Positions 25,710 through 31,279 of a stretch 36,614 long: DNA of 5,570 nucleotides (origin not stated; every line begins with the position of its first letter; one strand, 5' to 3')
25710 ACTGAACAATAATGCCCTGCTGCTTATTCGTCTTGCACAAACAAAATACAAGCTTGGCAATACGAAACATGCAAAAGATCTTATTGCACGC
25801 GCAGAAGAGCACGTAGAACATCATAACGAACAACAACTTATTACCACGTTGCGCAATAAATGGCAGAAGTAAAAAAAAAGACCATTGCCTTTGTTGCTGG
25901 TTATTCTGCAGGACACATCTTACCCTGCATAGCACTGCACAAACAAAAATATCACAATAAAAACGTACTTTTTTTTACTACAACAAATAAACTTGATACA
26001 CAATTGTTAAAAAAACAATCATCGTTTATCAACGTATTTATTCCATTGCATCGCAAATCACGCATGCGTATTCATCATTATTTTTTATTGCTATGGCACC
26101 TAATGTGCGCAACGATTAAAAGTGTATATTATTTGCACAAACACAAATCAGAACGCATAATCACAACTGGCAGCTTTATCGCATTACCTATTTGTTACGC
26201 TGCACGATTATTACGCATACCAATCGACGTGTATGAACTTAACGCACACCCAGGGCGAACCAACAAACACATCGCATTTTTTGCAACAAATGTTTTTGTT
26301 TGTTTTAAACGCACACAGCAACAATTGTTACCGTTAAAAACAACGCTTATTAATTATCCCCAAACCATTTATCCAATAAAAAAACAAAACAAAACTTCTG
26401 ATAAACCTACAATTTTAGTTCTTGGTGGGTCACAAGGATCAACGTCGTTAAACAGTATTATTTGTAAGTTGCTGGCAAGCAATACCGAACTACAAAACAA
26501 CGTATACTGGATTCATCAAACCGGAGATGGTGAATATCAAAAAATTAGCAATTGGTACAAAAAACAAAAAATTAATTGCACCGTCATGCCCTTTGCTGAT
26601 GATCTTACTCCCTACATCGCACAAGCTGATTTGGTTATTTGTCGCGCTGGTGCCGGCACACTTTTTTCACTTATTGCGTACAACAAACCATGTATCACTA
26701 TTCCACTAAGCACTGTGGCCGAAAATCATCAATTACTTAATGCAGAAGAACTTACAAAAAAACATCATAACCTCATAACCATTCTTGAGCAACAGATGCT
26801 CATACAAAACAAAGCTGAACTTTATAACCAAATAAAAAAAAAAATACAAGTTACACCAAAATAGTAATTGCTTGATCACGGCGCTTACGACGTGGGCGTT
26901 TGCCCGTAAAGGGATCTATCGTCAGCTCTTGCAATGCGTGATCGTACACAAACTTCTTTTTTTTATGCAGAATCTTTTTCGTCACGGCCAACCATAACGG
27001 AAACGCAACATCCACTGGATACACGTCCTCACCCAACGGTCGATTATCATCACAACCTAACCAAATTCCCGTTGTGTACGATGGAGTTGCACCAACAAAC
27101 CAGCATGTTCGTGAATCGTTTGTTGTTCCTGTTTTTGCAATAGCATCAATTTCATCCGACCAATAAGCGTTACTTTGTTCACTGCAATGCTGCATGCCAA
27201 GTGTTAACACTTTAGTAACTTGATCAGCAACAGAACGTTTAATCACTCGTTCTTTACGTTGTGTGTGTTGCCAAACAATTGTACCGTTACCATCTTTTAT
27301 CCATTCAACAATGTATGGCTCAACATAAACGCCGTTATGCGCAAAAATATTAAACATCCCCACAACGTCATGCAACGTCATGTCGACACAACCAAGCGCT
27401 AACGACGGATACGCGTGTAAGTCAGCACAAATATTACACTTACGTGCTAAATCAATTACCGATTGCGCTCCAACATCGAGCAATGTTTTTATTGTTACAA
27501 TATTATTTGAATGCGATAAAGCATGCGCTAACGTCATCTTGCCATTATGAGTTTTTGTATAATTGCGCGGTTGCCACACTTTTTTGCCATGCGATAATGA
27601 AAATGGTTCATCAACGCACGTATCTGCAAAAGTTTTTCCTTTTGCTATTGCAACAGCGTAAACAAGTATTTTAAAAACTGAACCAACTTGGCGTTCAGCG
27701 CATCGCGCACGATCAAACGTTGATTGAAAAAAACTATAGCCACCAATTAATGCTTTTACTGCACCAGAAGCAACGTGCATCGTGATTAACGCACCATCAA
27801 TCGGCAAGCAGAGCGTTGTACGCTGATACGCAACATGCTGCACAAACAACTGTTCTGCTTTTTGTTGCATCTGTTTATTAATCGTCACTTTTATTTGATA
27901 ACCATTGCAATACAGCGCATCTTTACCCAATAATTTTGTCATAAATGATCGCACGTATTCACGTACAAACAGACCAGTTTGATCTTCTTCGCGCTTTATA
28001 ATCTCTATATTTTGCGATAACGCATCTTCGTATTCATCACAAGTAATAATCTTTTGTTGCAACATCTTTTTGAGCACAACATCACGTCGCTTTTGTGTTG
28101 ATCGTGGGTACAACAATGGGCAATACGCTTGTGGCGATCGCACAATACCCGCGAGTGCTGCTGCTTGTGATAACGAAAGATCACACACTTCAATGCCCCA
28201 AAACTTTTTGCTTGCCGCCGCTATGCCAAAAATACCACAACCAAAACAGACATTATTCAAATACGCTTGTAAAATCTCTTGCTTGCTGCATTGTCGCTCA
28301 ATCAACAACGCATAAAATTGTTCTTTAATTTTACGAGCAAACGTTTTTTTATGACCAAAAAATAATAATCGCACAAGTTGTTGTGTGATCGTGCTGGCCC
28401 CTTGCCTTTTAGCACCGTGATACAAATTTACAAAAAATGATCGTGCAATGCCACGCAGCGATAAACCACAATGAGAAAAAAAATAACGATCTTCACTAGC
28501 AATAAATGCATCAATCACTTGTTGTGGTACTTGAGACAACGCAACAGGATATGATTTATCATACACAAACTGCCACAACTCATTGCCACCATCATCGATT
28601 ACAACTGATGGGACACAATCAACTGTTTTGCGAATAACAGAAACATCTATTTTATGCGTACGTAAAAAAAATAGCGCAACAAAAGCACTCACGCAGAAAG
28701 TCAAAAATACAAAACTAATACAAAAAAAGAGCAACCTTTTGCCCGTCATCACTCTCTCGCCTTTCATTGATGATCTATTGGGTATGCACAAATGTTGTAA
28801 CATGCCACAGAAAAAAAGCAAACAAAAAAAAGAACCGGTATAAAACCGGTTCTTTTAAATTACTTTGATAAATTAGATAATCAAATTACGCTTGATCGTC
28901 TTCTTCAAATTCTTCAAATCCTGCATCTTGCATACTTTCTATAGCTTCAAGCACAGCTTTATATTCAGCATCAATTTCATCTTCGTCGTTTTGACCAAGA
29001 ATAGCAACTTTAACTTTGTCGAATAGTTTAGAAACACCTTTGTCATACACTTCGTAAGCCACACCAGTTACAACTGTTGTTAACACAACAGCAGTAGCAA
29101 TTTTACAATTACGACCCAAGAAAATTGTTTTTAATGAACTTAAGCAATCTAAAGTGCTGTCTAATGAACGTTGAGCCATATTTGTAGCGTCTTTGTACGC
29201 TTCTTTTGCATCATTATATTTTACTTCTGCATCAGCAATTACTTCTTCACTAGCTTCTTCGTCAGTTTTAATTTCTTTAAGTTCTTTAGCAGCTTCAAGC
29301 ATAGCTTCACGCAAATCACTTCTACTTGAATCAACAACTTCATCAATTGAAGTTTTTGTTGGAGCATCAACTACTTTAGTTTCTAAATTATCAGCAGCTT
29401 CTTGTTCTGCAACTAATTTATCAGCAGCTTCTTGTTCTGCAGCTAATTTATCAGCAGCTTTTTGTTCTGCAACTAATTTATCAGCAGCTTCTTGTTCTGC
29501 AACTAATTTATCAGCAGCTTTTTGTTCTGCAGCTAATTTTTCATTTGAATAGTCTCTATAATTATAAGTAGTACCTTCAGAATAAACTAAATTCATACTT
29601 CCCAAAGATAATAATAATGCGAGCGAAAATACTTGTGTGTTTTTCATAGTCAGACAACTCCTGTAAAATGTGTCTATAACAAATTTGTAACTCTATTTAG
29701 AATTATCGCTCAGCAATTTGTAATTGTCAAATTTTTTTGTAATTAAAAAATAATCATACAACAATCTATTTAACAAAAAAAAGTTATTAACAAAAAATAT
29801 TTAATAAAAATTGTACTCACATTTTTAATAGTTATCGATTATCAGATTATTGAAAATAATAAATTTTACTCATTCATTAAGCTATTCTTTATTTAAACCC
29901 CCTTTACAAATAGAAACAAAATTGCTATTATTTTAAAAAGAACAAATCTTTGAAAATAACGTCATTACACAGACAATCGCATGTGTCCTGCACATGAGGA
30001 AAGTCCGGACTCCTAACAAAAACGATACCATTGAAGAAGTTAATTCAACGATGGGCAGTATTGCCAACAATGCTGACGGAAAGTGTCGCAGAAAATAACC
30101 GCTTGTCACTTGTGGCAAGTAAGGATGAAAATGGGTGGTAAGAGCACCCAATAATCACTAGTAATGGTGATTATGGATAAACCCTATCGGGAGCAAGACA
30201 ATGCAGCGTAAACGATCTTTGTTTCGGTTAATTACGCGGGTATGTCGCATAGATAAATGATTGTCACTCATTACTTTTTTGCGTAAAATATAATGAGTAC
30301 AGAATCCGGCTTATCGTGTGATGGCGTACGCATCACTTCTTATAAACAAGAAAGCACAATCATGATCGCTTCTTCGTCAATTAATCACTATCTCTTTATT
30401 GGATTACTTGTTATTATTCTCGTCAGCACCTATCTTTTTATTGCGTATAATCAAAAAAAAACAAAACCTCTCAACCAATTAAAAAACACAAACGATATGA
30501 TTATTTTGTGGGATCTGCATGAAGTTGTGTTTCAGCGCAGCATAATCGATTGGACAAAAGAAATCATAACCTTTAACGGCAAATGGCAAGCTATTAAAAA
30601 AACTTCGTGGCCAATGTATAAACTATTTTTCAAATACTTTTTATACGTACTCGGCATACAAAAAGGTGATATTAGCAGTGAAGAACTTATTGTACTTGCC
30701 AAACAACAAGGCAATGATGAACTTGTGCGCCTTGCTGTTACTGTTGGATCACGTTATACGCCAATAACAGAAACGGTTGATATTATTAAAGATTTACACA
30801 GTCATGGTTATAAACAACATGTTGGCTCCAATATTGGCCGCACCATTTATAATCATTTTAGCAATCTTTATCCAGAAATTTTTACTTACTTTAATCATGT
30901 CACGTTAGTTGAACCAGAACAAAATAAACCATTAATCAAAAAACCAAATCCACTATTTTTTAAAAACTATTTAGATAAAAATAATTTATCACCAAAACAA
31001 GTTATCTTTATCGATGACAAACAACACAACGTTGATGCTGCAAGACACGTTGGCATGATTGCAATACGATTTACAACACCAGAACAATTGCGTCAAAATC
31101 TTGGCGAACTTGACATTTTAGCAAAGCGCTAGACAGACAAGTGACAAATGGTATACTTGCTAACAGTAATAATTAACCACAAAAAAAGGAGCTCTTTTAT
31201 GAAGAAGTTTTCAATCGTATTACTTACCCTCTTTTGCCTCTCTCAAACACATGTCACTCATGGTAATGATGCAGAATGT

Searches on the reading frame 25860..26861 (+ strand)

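Call 28: search_protein_families(library=pfam, proteins=[window:25860-26861:+], max_evalue=0.001)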
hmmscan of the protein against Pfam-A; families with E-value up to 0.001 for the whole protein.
window:25860-26861:+ (334 aa): 2 families
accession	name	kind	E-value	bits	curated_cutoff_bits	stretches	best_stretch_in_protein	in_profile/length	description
PF04101.22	Glyco_tran_28_C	-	1.4e-33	116.7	22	1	184-313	1-128/166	Glycosyltransferase family 28 C-terminal domain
PF03033.26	Glyco_transf_28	-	3.9e-17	63.1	26.2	1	9-146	1-138/139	Glycosyltransferase family 28 N-terminal domain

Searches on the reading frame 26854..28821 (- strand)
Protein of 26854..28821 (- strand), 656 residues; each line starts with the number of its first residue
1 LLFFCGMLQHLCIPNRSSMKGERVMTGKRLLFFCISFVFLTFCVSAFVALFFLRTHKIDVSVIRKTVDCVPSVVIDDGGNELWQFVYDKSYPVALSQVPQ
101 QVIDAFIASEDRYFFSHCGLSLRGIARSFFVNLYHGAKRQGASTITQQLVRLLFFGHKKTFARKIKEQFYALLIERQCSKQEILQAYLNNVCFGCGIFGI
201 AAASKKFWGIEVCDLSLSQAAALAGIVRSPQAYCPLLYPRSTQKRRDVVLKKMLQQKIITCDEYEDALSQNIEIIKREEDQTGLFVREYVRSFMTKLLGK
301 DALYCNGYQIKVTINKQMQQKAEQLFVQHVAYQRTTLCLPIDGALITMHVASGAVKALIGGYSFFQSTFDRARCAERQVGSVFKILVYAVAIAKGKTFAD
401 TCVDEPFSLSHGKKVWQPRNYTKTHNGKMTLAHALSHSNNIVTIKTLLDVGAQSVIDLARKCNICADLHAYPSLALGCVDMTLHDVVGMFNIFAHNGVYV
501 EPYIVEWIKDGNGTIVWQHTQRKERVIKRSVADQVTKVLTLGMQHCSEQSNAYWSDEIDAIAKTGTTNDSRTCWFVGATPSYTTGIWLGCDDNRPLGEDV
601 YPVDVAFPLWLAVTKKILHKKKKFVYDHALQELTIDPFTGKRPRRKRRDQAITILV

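Call 28: search_protein_families(library=pfam, proteins=[window:26854-28821:-], max_evalue=0.001)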
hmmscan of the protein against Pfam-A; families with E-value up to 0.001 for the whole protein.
window:26854-28821:- (656 aa): 2 families
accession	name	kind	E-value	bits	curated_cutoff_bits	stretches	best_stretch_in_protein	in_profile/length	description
PF00912.28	Transgly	-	2.9e-55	186.9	27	1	87-253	11-177/178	Transglycosylase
PF00905.27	Transpeptidase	-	3e-20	73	22.1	1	345-581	3-267/299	Penicillin binding protein transpeptidase domain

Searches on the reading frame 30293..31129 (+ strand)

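Call 28: search_protein_families(library=pfam, proteins=[window:30293-31129:+], max_evalue=0.001)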
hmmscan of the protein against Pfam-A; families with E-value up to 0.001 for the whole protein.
window:30293-31129:+ (279 aa): 4 families
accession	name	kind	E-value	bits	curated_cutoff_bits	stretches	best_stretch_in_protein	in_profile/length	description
PF13419.12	HAD_2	-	9.7e-10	39.3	23.8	1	154-258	77-176/178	Haloacid dehalogenase-like hydrolase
PF00702.32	Hydrolase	-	4.8e-08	34.1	26.4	1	150-254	92-191/191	haloacid dehalogenase-like hydrolase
PF11019.14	DUF2608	-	9.2e-05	22.5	22.6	1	224-252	168-196/244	Protein of unknown function (DUF2608)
PF13242.12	Hydrolase_like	-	0.00052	20.3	22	1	216-258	3-46/75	HAD-hyrolase-like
